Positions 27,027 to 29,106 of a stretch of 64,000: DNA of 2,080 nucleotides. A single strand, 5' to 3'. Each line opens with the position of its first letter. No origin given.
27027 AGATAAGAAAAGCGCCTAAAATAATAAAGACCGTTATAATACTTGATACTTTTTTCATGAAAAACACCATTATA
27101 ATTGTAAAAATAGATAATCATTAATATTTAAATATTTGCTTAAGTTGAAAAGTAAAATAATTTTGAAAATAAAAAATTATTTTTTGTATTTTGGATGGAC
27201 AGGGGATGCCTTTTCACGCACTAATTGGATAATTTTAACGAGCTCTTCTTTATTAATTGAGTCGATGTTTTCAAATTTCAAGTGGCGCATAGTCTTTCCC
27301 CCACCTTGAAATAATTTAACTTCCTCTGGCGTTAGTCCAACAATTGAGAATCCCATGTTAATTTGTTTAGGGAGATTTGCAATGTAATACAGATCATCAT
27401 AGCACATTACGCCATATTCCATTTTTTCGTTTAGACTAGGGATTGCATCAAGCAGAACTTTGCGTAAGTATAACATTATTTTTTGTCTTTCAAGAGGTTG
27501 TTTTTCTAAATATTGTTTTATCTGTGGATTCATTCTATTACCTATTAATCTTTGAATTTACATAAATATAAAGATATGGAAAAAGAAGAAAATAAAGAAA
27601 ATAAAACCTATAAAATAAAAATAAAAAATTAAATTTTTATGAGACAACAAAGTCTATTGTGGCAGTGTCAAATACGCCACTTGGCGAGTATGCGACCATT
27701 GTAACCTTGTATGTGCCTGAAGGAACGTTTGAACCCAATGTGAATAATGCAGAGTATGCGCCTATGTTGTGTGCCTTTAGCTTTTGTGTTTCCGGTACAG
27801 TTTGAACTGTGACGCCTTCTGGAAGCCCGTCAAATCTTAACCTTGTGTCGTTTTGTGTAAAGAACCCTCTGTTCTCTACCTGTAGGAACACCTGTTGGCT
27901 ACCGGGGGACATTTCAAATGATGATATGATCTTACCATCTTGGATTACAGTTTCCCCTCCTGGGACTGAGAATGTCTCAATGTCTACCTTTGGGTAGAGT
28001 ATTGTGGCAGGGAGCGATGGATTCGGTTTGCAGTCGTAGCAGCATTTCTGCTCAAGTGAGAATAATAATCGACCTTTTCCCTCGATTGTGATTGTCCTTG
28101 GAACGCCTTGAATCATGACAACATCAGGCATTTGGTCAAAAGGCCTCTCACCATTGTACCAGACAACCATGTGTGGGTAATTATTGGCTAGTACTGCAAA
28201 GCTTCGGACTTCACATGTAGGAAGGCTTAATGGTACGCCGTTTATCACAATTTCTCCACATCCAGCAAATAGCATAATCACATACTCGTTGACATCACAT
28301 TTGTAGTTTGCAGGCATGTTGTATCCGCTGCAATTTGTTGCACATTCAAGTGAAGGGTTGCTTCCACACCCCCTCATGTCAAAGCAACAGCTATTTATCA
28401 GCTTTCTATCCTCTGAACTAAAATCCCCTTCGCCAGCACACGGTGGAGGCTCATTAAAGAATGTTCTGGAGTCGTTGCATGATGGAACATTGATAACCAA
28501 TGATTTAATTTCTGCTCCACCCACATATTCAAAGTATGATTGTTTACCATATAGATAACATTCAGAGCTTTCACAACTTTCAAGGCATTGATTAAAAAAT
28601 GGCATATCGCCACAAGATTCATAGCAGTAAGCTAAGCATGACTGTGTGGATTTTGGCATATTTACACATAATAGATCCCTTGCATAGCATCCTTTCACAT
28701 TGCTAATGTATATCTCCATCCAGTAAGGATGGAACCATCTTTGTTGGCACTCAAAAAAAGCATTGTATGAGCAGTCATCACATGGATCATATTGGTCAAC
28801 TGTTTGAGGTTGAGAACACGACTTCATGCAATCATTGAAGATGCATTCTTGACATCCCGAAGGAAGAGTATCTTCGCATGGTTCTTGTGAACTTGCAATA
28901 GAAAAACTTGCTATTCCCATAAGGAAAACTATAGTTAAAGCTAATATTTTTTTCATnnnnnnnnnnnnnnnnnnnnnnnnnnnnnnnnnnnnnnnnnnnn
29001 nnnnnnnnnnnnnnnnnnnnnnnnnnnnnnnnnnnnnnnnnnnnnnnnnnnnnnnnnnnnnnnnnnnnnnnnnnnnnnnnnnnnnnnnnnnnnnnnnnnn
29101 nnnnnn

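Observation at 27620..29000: Mosaic, near-identical paralogs of a ~450-aa cysteine-rich secreted protein (second copy 45910-47400)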

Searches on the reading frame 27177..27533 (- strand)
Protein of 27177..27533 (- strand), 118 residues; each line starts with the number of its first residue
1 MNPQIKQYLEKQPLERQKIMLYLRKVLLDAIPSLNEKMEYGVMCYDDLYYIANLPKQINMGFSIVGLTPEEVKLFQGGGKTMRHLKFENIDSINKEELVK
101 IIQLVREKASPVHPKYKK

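Call 7: search_protein_families(library=pfam, proteins=[window:27177-27533:-], max_evalue=0.01)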
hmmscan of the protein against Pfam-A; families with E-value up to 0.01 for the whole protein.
window:27177-27533:- (118 aa): 2 families
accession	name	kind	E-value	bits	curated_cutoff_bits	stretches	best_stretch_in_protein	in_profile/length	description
PF08818.16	DUF1801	-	2e-11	44.6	27.2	1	16-103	1-82/85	Domain of unknown function (DU1801)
PF08383.16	Maf_N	-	0.0069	16.5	27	0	46-72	4-28/34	Maf N-terminal region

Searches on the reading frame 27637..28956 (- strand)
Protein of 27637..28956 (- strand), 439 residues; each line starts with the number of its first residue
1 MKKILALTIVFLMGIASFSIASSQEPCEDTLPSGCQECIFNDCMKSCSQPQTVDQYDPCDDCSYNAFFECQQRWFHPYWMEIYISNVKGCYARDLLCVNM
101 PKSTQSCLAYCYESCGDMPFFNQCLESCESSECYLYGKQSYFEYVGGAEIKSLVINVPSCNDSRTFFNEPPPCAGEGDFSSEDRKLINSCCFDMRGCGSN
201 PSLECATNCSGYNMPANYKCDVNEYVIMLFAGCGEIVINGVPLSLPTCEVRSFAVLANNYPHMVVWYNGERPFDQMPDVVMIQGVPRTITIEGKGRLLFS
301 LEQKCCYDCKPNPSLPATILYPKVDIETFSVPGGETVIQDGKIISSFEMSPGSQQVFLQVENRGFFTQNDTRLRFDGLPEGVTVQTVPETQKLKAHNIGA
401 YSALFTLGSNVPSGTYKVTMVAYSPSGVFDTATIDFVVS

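Call 7: search_protein_families(library=pfam, proteins=[window:27637-28956:-], max_evalue=0.01)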
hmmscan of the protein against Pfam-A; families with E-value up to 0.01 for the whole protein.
window:27637-28956:- (439 aa): 0 families

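Call 8: find_homologous_proteins(query=window:27637-28956:-)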
Query window:27637-28956:- (439 aa): 187 proteins with E <= 0.001 among 1487 candidates; the best 120 are listed.
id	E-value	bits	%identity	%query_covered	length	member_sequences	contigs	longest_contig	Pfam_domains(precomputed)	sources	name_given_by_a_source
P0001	0.0e+0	1037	100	100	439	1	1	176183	-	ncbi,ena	-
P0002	1.5e-184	632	68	97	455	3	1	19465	-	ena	-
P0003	3.6e-183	627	68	100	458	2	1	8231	-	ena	-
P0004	4.1e-176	604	66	97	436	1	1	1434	-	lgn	-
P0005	9.0e-169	580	59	100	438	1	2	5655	-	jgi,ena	-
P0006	5.0e-164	564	58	100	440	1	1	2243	-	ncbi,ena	-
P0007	2.3e-161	555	58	100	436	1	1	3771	-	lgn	-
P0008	4.1e-154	532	56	100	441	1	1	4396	-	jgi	jgi:hypothetical protein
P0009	1.3e-153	530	57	100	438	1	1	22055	-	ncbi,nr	ncbi:MAG: hypothetical protein HPY60_08975 [Candidatus Methanofastidiosum sp.]|nr:hypothetical prote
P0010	2.8e-150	519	58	100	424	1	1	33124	-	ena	-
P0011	1.1e-142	494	55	95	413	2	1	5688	-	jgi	-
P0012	4.7e-133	462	51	95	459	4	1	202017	-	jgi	-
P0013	2.7e-131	456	52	97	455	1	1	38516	-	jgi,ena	-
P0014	1.1e-130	454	51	97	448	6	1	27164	-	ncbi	-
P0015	6.4e-130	452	57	86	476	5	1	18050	-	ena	-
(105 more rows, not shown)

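Call 15: find_encoding_contigs(protein=P0002, flank=8000, max_places=3)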
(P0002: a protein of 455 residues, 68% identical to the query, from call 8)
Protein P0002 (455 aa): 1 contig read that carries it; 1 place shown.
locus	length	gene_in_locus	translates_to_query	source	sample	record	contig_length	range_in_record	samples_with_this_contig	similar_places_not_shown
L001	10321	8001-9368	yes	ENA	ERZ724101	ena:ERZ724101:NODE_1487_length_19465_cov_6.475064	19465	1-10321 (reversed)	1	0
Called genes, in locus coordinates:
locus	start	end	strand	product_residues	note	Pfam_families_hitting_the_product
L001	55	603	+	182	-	-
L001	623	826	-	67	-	PF09962:DUF2196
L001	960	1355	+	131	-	PF14539:DUF4442 (weak), PF03061:4HBT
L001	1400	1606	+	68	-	PF01361:Tautomerase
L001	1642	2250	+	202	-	PF04199:Cyclase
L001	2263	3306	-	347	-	PF04015:DUF362, PF12797:Fer4_2 (faint), PF12838:Fer4_7 (weak), PF13187:Fer4_9, PF13237:Fer4_10 (weak), PF25160:LdpA_Fe-S-bd (weak), PF00037:Fer4 (weak), PF12837:Fer4_6 (weak), +2 more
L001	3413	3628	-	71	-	PF00037:Fer4 (weak), PF12838:Fer4_7 (faint), PF13459:Fer4_15, PF13370:Fer4_13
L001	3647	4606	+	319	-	PF02826:2-Hacid_dh_C (weak), PF03446:NAD_binding_2, PF03807:F420_oxidored, PF14833:NAD_binding_11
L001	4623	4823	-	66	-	-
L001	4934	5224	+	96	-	-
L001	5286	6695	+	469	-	PF04055:Radical_SAM, PF13353:Fer4_12 (weak), PF13186:SPASM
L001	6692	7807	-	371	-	PF01066:CDP-OH_P_transf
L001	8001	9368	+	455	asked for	-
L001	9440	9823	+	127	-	-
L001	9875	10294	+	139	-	PF01073:3Beta_HSD (weak), PF01370:Epimerase, PF16363:GDP_Man_Dehyd, PF07993:NAD_binding_4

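Call 16: find_encoding_contigs(protein=P0003, flank=8000, max_places=3)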
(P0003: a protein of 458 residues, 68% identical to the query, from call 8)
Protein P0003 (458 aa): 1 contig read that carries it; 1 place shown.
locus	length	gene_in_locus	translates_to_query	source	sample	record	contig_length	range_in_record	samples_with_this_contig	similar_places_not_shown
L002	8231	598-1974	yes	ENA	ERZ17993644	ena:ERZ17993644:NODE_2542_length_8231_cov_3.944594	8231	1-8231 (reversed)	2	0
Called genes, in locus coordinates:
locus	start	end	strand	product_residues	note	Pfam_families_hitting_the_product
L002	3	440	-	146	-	?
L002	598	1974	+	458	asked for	-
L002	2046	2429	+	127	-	-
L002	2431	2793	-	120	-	-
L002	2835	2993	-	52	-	-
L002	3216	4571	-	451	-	PF00474:SSF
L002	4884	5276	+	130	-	PF01243:PNPOx_N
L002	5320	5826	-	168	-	-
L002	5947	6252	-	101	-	-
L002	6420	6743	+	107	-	-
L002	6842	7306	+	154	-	PF03358:FMN_red (faint), PF12641:Flavodoxin_3 (faint), PF12724:Flavodoxin_5 (faint)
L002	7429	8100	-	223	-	PF00515:TPR_1, PF07719:TPR_2, PF13424:TPR_12, PF13432:TPR_16, PF14559:TPR_19, PF00515:TPR_1, PF07719:TPR_2, PF13414:TPR_11, +26 more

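Call 18: predict_structure(alignment_id=A1)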
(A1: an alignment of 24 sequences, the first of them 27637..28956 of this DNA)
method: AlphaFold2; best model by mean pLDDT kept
length: 439 residues; sequences in the alignment: 24
mean_pLDDT: 77.9   pTM: 0.65
mean pLDDT of the five models: 77.9, 77.3, 75.7, 74.1, 72.5
residues with pLDDT >= 90: 113; 70-90: 216; 50-70: 65; < 50: 45
segments of 3 or more residues with pLDDT < 50: 14-24, 50-55, 129-131, 176-187, 251-258
pLDDT, mean of each block of 10 residues (from residue 1): 54 41 57 89 74 54 87 80 92 83 52 59 58 69 75 87 86 53 49 88 85 84 93 89 79 45 88 87 91 89 93 72 80 87 90 92 84 86 87 88 88 88 87 91
secondary structure, 60 per line:
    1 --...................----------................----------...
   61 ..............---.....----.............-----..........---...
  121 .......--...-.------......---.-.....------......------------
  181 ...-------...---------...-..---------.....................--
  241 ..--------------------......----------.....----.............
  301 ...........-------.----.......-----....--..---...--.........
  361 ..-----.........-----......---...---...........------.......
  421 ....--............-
elements in order: H3-21 H32-47 H58-74 E78-82 E87-94 H95-99 H105-114 H118-127 E141-146 E152-156 H163-168 E191-193 E218-238 E263-268 E279-283 E288-311 E324-330 E336-339 E347-349 E352-362 E368-376 E382-387 E391-393 E397-407 E414-424 E427-438

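Call 25: find_encoding_contigs(protein=P0010, flank=10000, max_places=2)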
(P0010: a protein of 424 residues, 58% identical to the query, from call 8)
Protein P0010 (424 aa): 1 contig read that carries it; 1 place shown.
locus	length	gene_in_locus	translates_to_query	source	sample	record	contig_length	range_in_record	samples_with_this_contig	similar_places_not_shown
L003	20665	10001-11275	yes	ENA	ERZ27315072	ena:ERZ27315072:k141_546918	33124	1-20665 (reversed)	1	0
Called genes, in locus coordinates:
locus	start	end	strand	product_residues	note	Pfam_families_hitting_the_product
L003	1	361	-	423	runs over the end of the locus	PF07690:MFS_1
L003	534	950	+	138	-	PF12675:DUF3795 (weak)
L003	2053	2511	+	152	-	-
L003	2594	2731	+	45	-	-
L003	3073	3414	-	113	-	-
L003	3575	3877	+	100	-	-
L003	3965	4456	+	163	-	PF22526:DUF7000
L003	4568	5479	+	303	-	PF06342:DUF1057, PF02230:Abhydrolase_2 (faint), PF12146:Hydrolase_4, PF00561:Abhydrolase_1, PF02089:Palm_thioest (weak), PF10230:LIDHydrolase, PF12697:Abhydrolase_6, PF00561:Abhydrolase_1 (weak), +1 more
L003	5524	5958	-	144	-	PF03724:META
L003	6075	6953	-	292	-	PF03851:UvdE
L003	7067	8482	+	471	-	PF02696:SelO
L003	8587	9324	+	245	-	PF00881:Nitroreductase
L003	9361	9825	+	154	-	PF06271:RDD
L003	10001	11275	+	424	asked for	-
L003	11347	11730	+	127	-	PF08818:DUF1801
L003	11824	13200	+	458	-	PF22842:Pel9A-like_beta_helix (weak)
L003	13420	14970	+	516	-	-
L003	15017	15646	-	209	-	PF01209:Ubie_methyltran (weak), PF13489:Methyltransf_23, PF13847:Methyltransf_31, PF08241:Methyltransf_11, PF08242:Methyltransf_12, PF13649:Methyltransf_25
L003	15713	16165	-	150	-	PF00583:Acetyltransf_1, PF13673:Acetyltransf_10, PF13508:Acetyltransf_7, PF14542:Acetyltransf_CG (weak)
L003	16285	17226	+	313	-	PF07676:PD40 (faint)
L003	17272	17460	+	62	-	-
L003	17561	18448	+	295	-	-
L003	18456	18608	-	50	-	-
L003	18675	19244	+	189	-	-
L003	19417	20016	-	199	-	PF14622:Ribonucleas_3_3 (faint), PF00636:Ribonuclease_3 (faint), PF00035:dsrm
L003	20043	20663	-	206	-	?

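Call 26: find_encoding_contigs(protein=P0012, flank=10000, max_places=2)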
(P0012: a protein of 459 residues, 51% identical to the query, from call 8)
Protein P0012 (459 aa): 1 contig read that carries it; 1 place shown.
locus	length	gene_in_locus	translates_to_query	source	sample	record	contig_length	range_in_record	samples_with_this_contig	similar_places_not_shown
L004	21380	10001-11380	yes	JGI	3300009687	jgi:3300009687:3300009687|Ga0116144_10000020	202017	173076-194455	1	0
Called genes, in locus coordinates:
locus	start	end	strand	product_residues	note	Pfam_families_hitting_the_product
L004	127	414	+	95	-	-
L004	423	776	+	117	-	PF02311:AraC_binding (faint), PF07883:Cupin_2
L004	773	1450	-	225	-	PF03351:DOMON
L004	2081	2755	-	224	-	PF01872:RibD_C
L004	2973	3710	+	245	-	PF14470:bPH_3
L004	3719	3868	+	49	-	-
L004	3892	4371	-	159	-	PF00903:Glyoxalase (weak), PF12681:Glyoxalase_2, PF22677:Ble-like_N (weak)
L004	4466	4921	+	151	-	PF00582:Usp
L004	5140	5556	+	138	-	PF01894:YjbQ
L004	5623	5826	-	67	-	PF06803:DUF1232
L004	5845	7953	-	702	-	PF02516:STT3 (weak), PF21436:STT3-PglB_core (faint)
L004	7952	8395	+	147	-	PF00903:Glyoxalase, PF22677:Ble-like_N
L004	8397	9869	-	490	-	PF04015:DUF362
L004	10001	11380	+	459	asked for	-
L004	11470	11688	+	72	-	-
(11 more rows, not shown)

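Call 34: search_protein_families(library=ncbifam, proteins=[window:27637-28956:-], max_evalue=1)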
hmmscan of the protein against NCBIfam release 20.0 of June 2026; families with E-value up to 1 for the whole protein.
window:27637-28956:- (439 aa): 1 family
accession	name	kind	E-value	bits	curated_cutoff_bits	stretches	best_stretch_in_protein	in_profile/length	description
NF053838.1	hit_Bd0108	equivalog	0.44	11.1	40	0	1-26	1-26/94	predatory lifecycle switch protein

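Call 47: search_solved_structures(query=A1, max_evalue=1)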
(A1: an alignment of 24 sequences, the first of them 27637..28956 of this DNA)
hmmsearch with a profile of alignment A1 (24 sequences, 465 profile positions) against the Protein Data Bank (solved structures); distinct sequences matched with E-value up to 1: 0.
